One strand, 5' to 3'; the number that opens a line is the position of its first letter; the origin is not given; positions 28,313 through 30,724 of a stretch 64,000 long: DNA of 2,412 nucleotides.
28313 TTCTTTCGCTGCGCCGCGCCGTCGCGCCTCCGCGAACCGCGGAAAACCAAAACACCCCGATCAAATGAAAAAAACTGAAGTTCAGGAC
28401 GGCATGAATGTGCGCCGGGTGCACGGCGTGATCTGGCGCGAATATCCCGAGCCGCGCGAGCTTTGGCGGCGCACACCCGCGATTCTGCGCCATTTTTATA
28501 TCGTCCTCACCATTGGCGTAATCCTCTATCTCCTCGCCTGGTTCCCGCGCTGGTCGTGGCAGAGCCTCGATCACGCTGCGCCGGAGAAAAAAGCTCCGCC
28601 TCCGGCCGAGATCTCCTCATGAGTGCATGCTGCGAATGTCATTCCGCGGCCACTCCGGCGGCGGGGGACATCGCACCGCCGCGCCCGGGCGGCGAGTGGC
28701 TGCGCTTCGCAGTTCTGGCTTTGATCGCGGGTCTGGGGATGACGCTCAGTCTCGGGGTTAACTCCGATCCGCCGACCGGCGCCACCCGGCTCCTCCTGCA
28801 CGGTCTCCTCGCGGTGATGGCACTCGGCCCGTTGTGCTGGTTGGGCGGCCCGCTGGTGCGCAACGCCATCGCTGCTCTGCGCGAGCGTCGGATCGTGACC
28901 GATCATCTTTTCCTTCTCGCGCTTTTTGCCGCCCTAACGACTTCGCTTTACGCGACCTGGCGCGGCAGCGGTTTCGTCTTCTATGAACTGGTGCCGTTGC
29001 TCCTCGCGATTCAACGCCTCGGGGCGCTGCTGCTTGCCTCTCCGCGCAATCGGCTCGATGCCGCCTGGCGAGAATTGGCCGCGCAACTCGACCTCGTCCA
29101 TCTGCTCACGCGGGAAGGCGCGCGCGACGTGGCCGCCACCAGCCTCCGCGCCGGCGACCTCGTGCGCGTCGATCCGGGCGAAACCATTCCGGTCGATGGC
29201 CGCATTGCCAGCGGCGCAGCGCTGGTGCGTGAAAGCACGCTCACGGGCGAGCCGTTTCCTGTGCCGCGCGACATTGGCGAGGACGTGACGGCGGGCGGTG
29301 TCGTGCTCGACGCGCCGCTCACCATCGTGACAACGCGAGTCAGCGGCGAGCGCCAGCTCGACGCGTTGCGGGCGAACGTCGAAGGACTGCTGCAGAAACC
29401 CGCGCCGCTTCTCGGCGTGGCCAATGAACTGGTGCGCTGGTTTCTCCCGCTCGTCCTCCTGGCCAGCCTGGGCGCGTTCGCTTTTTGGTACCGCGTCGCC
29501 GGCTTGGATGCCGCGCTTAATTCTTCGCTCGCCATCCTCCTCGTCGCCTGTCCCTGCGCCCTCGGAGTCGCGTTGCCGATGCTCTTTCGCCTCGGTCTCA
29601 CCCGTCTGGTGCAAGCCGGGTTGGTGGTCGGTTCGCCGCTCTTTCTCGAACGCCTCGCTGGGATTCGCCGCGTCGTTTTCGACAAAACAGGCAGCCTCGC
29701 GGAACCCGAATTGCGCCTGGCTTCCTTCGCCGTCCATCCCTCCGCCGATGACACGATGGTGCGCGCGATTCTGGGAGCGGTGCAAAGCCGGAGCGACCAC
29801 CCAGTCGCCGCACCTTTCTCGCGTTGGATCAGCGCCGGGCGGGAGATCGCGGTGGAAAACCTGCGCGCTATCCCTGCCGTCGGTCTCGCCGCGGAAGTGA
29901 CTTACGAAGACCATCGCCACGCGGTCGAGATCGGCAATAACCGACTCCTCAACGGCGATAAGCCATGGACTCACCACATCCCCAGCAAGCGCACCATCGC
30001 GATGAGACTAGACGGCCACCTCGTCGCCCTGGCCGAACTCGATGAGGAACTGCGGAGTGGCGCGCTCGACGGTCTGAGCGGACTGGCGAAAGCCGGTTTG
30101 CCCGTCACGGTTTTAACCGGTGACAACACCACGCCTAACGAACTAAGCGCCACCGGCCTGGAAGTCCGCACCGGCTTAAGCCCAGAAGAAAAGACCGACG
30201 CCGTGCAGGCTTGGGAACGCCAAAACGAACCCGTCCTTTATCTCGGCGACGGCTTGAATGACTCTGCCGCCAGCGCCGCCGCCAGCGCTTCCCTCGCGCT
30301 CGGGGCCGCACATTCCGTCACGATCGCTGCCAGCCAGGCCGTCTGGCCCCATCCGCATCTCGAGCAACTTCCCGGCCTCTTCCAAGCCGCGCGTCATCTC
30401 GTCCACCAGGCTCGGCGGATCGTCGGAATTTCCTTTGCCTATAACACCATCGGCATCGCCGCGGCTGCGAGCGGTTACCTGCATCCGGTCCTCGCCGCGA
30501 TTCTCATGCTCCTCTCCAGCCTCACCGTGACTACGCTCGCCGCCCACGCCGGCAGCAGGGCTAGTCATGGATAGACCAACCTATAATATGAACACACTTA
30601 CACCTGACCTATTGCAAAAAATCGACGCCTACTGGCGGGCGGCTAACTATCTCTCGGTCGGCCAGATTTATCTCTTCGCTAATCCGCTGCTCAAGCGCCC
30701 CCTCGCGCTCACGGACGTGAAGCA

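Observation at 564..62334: Hyper-abundant 9-mer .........: candidate DNA-uptake-sequence-like genome signal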

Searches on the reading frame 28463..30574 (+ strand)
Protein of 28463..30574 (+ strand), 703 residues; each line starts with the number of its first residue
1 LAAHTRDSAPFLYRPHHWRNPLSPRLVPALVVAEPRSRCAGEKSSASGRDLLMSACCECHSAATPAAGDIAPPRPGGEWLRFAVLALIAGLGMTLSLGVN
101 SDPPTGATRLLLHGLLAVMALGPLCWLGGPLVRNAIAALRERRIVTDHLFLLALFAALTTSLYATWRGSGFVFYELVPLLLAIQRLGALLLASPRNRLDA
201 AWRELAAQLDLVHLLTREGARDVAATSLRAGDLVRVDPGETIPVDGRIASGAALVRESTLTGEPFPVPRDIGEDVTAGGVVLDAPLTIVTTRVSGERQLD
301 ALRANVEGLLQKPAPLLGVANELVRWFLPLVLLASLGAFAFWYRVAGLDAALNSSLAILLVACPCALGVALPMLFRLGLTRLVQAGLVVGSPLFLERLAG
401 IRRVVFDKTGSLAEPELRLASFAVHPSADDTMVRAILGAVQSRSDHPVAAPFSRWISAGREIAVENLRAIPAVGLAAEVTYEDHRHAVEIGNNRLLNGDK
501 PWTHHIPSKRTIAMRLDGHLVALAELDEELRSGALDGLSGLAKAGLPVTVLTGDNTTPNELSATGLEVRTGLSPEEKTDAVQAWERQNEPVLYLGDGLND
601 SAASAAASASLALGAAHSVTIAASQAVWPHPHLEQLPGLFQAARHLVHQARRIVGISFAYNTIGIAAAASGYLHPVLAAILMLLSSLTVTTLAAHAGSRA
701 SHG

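Call 9: search_protein_families(library=ncbifam, proteins=[window:28463-30574:+])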
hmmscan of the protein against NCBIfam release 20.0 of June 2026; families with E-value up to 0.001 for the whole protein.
window:28463-30574:+ (703 aa): 18 families
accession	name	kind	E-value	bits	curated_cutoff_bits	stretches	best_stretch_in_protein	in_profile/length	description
TIGR01525.1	ATPase-IB_hvy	subfamily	1.4e-94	318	346.25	1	147-692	2-556/560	heavy metal translocating P-type ATPase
TIGR01511.1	ATPase-IB1_Cu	subfamily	3.3e-83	280.4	397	1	128-693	2-538/542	copper-translocating P-type ATPase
TIGR01512.1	ATPase-IB2_Cd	subfamily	2.1e-66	224.6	313.5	1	202-691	43-487/494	cadmium family heavy metal-translocating P-type ATPase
NF007952.0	PRK10671.1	equivalog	1.1e-57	195.9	1316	1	115-692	225-827/838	copper-exporting P-type ATPase CopA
NF008262.1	PRK11033.1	equivalog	4.7e-53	180.7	1005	1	215-663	237-694/731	zinc/cadmium/mercury/lead-transporting ATPase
NF033775.1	P_type_ZntA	exception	3.3e-47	161.2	1240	1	213-667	240-699/732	Zn(II)/Cd(II)/Pb(II) translocating P-type ATPase ZntA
TIGR01494.1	ATPase_P-type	subfamily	2.7e-44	151.4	62.3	2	198-442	20-254/478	HAD-IC family P-type ATPase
TIGR01497.1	kdpB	equivalog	3.6e-26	91.5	527.9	1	211-420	106-318/675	potassium-transporting ATPase subunit KdpB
TIGR01647.1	ATPase-IIIA_H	equivalog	6.8e-19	67.5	615.5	1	197-445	78-333/755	plasma-membrane proton-efflux P-type ATPase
NF010609.0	PRK14010.1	equivalog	9.7e-17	60.4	1323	1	216-421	110-317/673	K(+)-transporting ATPase subunit B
TIGR01657.1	P-ATPase-V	hypoth_equivalog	4.3e-16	57.7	618.25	2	166-267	187-288/1055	ATP13A2 family polyamine export P-type ATPase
TIGR01522.1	ATPase-IIA2_Ca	equivalog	3.1e-07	28.6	798.3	0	216-269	122-177/854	calcium-transporting P-type ATPase, PMR1-type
TIGR01524.1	ATPase-IIIB_Mg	equivalog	1.1e-06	26.8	610.75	0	222-269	143-191/867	magnesium-translocating P-type ATPase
TIGR01517.1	ATPase-IIB_Ca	equivalog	1.7e-06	26.5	507.05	1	217-295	162-241/882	calcium-translocating P-type ATPase, PMCA-type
NF011702.0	PRK15122.1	subfamily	7.9e-06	24.1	975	0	212-269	160-218/907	magnesium-translocating P-type ATPase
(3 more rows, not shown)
